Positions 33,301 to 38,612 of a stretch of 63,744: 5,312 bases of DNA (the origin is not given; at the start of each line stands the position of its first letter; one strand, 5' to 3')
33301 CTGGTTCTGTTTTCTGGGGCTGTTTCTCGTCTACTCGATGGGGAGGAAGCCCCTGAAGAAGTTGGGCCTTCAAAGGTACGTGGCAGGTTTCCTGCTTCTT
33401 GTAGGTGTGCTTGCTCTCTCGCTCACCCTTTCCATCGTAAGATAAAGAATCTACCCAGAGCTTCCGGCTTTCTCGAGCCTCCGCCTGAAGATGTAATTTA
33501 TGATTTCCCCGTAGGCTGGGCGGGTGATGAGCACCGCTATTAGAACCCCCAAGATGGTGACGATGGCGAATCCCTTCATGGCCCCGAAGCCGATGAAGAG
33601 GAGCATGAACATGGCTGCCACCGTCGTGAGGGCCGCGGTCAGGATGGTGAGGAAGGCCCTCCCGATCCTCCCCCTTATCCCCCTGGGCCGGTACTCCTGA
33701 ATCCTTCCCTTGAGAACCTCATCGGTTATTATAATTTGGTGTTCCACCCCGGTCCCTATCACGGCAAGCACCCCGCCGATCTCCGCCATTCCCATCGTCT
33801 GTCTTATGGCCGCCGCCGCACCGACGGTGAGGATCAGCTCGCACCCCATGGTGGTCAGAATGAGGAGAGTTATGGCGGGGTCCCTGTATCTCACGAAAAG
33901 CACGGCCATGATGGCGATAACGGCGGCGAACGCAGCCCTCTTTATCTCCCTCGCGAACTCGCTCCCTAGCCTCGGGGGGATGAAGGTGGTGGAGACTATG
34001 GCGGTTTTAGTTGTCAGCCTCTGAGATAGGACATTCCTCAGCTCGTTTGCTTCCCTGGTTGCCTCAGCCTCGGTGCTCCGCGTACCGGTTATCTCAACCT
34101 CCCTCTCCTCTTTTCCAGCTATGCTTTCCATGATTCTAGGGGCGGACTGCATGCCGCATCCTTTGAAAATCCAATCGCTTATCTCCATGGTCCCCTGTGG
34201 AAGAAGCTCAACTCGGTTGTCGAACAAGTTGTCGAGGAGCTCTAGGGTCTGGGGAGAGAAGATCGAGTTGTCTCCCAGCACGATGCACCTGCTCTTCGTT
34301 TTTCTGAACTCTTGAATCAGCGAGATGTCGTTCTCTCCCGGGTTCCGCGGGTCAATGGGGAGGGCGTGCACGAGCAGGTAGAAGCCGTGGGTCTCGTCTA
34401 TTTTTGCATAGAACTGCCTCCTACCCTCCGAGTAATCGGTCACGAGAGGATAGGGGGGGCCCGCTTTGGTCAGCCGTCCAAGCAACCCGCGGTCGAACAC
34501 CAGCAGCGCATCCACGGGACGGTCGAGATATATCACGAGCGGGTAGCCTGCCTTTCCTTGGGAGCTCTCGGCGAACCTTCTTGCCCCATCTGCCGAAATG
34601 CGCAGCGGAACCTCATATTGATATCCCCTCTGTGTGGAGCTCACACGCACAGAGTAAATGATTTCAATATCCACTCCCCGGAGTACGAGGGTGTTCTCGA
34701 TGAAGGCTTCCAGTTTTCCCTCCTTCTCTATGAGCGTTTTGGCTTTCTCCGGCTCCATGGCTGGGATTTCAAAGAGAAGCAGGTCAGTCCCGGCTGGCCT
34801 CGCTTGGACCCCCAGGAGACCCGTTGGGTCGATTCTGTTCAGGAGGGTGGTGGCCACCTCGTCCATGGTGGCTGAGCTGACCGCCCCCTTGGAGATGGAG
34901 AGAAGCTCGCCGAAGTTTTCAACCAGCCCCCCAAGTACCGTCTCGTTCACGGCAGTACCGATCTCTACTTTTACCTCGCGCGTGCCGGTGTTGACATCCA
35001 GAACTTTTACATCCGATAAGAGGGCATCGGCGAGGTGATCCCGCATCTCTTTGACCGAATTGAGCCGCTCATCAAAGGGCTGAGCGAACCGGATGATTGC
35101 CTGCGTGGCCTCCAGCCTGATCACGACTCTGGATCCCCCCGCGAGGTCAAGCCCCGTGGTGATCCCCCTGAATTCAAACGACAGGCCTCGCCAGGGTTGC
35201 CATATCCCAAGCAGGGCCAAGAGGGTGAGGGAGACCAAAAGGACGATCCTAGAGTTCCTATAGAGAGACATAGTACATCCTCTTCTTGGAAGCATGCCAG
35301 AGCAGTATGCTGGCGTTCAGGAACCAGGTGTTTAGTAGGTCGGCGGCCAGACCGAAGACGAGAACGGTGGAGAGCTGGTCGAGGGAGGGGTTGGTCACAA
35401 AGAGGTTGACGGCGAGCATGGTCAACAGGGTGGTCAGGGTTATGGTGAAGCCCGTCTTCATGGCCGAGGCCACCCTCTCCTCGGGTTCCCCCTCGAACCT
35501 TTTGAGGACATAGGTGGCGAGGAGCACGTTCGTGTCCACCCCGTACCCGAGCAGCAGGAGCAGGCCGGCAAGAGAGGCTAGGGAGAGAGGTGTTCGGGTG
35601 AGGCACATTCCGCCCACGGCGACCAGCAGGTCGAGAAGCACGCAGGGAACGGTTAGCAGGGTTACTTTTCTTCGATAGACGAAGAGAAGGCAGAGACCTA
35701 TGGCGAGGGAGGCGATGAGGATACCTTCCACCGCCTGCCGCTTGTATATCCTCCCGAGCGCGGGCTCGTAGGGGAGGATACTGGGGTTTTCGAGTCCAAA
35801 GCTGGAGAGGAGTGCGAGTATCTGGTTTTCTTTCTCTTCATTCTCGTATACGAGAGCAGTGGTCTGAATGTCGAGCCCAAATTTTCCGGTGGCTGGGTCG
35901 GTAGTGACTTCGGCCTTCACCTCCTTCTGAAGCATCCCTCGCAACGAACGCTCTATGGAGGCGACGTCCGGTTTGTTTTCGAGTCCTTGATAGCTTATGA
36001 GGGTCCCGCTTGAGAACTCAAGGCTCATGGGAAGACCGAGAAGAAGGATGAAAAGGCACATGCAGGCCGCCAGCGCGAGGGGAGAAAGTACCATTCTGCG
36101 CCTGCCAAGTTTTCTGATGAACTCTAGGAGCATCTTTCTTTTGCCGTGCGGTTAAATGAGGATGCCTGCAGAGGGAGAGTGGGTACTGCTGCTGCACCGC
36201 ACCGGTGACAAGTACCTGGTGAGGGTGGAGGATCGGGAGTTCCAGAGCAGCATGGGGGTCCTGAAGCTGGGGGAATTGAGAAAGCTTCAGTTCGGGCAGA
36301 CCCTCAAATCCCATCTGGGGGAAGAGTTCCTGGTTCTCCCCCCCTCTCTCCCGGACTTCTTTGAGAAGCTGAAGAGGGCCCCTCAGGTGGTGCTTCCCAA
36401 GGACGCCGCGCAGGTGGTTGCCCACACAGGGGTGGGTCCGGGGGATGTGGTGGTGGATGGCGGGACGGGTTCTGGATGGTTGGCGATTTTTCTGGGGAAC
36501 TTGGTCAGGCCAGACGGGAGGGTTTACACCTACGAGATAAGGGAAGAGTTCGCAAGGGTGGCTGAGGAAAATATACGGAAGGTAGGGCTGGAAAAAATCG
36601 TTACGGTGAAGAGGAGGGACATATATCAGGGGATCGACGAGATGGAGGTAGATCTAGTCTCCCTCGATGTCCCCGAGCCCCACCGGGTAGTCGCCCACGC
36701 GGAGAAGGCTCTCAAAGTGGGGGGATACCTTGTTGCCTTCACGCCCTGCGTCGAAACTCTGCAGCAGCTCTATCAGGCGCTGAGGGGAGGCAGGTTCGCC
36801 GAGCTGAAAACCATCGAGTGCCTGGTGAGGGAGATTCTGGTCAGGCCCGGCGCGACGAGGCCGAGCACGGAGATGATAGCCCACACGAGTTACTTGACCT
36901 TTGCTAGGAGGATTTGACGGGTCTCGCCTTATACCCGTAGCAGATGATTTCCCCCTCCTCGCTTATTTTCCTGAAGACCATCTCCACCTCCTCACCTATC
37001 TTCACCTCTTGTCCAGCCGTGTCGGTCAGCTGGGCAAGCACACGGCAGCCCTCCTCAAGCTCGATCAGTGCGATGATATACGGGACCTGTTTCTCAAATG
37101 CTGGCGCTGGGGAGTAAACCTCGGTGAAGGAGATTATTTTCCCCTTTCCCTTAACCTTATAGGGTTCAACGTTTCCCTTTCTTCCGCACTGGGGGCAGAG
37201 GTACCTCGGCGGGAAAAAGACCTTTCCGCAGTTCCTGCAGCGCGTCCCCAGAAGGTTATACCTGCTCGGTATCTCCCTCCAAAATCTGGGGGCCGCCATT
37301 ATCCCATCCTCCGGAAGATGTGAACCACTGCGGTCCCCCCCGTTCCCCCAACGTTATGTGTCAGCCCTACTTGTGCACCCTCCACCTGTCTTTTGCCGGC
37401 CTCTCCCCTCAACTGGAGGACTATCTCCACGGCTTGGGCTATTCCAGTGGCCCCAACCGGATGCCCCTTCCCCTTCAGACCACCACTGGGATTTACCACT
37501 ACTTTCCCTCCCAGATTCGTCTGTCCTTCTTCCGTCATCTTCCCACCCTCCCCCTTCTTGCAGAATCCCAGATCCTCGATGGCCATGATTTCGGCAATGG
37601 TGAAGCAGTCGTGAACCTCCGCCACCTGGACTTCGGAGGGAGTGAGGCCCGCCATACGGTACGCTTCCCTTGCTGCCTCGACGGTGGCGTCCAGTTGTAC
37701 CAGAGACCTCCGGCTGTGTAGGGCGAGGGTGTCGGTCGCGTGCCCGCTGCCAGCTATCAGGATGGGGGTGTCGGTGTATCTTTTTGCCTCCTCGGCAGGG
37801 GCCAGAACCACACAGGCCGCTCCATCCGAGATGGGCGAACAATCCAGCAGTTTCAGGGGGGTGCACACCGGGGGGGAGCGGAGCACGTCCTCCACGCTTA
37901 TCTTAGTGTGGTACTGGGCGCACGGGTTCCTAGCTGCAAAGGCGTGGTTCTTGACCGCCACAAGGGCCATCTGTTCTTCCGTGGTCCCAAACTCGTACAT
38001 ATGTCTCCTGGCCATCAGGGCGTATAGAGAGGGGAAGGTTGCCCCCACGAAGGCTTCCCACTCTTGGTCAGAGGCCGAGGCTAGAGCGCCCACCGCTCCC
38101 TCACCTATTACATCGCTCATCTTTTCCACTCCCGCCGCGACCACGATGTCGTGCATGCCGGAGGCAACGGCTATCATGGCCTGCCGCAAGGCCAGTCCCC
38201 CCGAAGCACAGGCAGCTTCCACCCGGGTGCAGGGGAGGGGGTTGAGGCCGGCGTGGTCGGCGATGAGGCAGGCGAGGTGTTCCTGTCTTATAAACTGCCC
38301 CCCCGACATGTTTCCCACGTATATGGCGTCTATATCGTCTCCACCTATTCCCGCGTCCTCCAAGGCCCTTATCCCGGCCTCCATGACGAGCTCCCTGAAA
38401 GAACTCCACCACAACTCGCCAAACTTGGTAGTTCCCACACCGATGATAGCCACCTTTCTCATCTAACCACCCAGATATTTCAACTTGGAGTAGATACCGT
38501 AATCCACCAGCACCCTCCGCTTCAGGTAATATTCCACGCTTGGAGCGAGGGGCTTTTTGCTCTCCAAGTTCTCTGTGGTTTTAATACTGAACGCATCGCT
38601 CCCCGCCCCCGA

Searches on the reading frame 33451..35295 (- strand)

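Call 57: search_protein_families(library=pfam, proteins=[window:33451-35295:-], max_evalue=0.00001)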
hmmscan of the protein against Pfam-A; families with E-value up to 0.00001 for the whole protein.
window:33451-35295:- (614 aa): 3 families
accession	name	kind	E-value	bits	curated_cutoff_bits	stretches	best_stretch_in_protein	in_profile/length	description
PF02355.23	SecD_SecF_C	-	4.7e-18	65.7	20.5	1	426-589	8-173/189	Protein export membrane protein SecD/SecF, C-terminal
PF03176.21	MMPL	-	2.8e-13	50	20.5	1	405-592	95-292/333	MMPL family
PF22599.2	SecDF_P1_head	-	4.3e-06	27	27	0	197-261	13-74/114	SecDF, P1 head subdomain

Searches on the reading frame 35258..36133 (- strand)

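Call 57: search_protein_families(library=pfam, proteins=[window:35258-36133:-], max_evalue=0.00001)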
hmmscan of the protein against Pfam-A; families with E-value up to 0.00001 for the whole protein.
window:35258-36133:- (291 aa): 1 family
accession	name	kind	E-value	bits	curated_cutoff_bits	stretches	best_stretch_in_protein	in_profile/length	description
PF02355.23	SecD_SecF_C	-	4.9e-26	91.7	20.5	1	123-281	22-187/189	Protein export membrane protein SecD/SecF, C-terminal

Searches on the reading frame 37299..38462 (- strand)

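Call 57: search_protein_families(library=pfam, proteins=[window:37299-38462:-], max_evalue=0.00001)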
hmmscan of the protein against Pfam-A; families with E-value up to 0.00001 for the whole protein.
window:37299-38462:- (387 aa): 4 families
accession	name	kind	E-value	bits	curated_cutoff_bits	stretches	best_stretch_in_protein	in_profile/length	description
PF22691.2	Thiolase_C_1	-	1.7e-50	170.9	28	1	240-384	1-143/144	Thiolase C-terminal domain-like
PF00108.29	Thiolase_N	-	5.8e-27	95.1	26.4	1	4-223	1-259/260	Thiolase, N-terminal domain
PF02803.24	Thiolase_C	-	6.3e-08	32.7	27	1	261-366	25-112/123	Thiolase, C-terminal domain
PF00109.32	ketoacyl-synt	-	5.9e-06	26.5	20.8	0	77-127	166-216/252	Beta-ketoacyl synthase, N-terminal domain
